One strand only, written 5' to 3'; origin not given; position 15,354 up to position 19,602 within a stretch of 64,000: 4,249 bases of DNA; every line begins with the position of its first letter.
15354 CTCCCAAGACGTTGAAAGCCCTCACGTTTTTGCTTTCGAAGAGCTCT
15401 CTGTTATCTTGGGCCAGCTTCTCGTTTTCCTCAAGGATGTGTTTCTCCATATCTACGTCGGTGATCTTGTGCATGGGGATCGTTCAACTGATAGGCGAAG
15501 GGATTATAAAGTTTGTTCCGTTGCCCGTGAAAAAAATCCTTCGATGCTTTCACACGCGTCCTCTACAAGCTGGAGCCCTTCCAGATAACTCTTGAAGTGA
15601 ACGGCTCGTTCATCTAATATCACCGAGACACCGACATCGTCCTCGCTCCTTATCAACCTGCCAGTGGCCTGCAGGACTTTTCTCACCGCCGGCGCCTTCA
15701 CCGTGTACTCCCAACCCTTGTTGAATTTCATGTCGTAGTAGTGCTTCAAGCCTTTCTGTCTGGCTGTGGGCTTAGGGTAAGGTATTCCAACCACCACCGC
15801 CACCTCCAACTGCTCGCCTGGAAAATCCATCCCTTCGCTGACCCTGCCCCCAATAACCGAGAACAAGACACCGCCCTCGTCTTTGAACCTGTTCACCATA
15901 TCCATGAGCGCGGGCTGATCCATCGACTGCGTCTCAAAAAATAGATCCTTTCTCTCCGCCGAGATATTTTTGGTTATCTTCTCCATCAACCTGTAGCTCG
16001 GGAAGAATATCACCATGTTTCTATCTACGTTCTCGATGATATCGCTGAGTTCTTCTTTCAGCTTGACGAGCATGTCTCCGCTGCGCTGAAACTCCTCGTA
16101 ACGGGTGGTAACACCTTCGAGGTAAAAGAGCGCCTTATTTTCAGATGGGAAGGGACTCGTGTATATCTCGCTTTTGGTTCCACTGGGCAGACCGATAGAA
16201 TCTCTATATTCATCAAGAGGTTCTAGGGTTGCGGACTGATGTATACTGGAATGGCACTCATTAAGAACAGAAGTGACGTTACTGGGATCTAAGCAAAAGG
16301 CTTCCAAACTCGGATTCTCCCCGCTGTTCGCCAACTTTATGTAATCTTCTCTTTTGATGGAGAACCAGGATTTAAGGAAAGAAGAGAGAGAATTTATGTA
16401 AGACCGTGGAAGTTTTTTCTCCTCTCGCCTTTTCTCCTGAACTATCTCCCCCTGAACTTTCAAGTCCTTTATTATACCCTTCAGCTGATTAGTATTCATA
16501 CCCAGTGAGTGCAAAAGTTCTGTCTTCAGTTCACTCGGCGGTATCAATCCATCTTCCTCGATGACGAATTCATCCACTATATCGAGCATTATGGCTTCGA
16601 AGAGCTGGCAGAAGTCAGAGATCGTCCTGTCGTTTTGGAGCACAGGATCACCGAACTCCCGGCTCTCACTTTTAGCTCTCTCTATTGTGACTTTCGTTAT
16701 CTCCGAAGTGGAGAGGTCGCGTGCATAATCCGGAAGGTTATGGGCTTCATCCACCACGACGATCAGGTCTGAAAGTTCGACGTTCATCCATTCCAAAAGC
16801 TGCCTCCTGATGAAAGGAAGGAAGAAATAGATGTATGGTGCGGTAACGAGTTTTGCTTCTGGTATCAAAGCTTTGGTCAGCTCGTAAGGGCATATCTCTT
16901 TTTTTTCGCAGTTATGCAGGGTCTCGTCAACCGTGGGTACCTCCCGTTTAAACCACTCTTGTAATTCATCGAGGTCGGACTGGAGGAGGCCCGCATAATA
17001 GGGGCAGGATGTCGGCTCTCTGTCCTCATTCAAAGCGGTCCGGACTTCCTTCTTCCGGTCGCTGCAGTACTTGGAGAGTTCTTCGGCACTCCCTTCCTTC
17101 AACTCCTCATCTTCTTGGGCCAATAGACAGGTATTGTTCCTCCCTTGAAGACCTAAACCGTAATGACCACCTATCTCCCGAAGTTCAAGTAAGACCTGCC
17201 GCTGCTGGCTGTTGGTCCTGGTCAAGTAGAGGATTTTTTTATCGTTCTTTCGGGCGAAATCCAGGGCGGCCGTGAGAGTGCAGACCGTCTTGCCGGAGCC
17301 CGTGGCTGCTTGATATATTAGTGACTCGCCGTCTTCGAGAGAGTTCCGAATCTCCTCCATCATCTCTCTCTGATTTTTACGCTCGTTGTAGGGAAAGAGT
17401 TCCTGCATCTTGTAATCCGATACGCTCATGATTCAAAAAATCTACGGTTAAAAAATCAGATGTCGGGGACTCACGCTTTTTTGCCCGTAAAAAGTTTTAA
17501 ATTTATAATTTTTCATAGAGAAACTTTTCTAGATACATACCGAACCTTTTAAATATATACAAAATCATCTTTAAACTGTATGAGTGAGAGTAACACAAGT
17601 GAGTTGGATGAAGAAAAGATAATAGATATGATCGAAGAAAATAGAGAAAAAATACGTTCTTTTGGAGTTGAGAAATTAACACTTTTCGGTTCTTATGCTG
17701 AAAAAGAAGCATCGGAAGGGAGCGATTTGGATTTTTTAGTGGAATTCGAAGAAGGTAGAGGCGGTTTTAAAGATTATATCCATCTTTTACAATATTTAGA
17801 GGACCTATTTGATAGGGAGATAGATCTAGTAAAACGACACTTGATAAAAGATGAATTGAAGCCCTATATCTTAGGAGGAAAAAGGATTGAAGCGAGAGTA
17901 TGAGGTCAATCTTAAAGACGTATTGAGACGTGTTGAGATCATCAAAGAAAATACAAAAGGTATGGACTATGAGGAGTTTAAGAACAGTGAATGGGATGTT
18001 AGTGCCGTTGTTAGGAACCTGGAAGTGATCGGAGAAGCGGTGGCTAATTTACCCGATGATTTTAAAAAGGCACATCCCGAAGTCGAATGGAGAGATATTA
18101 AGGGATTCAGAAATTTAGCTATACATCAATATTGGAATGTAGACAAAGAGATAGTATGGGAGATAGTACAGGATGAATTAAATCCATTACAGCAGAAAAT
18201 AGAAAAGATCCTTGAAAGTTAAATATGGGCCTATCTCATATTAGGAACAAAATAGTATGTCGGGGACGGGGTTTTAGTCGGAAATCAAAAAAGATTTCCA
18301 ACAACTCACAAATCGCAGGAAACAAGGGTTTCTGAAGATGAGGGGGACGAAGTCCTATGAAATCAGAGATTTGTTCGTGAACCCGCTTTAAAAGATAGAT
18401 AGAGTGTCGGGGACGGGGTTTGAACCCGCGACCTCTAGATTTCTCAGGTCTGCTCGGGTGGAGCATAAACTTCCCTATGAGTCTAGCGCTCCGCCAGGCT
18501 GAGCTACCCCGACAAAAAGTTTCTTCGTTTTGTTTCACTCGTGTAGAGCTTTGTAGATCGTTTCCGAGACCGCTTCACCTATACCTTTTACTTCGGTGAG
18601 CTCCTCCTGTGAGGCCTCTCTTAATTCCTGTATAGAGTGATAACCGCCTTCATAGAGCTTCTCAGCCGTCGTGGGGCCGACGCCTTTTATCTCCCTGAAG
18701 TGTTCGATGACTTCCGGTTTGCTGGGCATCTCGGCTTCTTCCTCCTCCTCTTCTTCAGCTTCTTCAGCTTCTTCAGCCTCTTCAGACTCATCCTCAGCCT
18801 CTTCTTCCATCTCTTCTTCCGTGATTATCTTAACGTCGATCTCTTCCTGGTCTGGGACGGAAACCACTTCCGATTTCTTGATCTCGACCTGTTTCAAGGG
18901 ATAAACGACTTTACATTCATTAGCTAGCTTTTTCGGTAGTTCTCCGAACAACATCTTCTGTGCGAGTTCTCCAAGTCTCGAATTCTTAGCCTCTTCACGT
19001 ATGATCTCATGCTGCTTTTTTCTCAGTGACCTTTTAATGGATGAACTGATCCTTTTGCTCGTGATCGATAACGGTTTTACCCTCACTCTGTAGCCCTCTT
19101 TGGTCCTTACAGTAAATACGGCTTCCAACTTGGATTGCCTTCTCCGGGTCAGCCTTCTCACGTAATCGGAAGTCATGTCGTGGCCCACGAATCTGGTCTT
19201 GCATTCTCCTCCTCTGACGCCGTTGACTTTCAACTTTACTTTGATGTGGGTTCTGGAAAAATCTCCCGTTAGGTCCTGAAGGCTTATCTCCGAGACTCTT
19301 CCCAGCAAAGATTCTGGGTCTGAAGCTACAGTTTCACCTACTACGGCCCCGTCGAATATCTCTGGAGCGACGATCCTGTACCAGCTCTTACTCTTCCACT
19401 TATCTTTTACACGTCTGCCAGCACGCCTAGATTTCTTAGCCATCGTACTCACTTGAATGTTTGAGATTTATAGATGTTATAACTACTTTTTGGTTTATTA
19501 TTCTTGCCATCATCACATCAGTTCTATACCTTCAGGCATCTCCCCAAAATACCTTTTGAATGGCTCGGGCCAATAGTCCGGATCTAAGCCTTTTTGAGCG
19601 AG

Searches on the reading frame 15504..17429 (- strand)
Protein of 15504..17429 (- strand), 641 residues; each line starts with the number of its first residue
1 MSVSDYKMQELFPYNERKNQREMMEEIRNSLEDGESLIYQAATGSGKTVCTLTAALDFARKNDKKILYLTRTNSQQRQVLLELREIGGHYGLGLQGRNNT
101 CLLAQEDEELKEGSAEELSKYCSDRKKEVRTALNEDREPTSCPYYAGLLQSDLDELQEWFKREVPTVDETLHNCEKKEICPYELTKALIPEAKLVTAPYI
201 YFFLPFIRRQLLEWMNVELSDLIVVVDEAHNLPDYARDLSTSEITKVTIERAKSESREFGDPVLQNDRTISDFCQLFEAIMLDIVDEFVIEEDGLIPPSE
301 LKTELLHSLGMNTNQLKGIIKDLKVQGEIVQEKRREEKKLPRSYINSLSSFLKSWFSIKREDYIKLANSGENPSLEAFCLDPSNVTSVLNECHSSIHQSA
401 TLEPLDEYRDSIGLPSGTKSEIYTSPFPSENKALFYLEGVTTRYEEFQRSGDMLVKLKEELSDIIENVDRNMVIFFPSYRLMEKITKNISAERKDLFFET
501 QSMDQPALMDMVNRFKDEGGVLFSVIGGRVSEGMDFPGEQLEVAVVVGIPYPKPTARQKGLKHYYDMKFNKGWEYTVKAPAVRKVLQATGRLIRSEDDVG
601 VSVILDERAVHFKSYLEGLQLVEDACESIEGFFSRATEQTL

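Call 25: search_protein_families(library=pfam, proteins=[window:15504-17429:-], max_evalue=0.001)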
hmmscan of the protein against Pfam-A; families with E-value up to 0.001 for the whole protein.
window:15504-17429:- (641 aa): 6 families
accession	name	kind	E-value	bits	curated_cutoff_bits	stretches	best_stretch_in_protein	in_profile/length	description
PF06777.17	HBB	-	1.2e-43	149.5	30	1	254-446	3-190/190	Helical and beta-bridge domain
PF13307.12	Helicase_C_2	-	2.3e-38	132.3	25.3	1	462-611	2-156/170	Helicase C-terminal domain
PF06733.21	DEAD_2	-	1.4e-29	103.3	21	1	68-247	1-170/172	DEAD_2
PF00270.35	DEAD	-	2.5e-11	44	26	1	18-95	2-77/167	DEAD/DEAH box helicase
PF04851.21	ResIII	-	3.1e-09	37.4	22.5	1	15-90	3-80/164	Type III restriction enzyme, res subunit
PF25199.1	nSTAND_NTPase5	-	3.3e-05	24.2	34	1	21-86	26-93/145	Novel STAND NTPase 5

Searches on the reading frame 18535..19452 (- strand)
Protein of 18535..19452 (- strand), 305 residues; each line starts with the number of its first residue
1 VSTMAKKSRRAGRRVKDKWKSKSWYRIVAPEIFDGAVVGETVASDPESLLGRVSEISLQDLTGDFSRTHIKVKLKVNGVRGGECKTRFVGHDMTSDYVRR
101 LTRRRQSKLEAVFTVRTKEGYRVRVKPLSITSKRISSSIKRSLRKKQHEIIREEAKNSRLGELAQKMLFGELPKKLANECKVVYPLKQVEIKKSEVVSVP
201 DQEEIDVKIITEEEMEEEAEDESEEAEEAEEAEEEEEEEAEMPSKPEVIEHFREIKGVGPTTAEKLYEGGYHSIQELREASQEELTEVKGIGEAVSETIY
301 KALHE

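Call 25: search_protein_families(library=pfam, proteins=[window:18535-19452:-], max_evalue=0.001)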
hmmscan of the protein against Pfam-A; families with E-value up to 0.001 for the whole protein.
window:18535-19452:- (305 aa): 6 families
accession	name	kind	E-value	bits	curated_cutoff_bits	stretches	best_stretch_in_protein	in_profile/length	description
PF01015.23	Ribosomal_S3Ae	-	5.2e-69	232.1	29.3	1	13-200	4-191/191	Ribosomal S3Ae family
PF14520.12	HHH_5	-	1.6e-14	54.5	27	1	252-304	4-56/57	Helix-hairpin-helix domain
PF12826.13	HHH_2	-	5.1e-10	39.8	27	1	255-301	8-53/64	Helix-hairpin-helix motif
PF10391.15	DNA_pol_lambd_f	-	5e-09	36.3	29.8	1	252-292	3-43/51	Fingers domain of DNA polymerase lambda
PF00633.29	HHH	-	5.5e-08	32.7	24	1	273-300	1-28/30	Helix-hairpin-helix motif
PF11731.14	Cdd1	-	0.00023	21.7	25.5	1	248-287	4-43/86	Pathogenicity locus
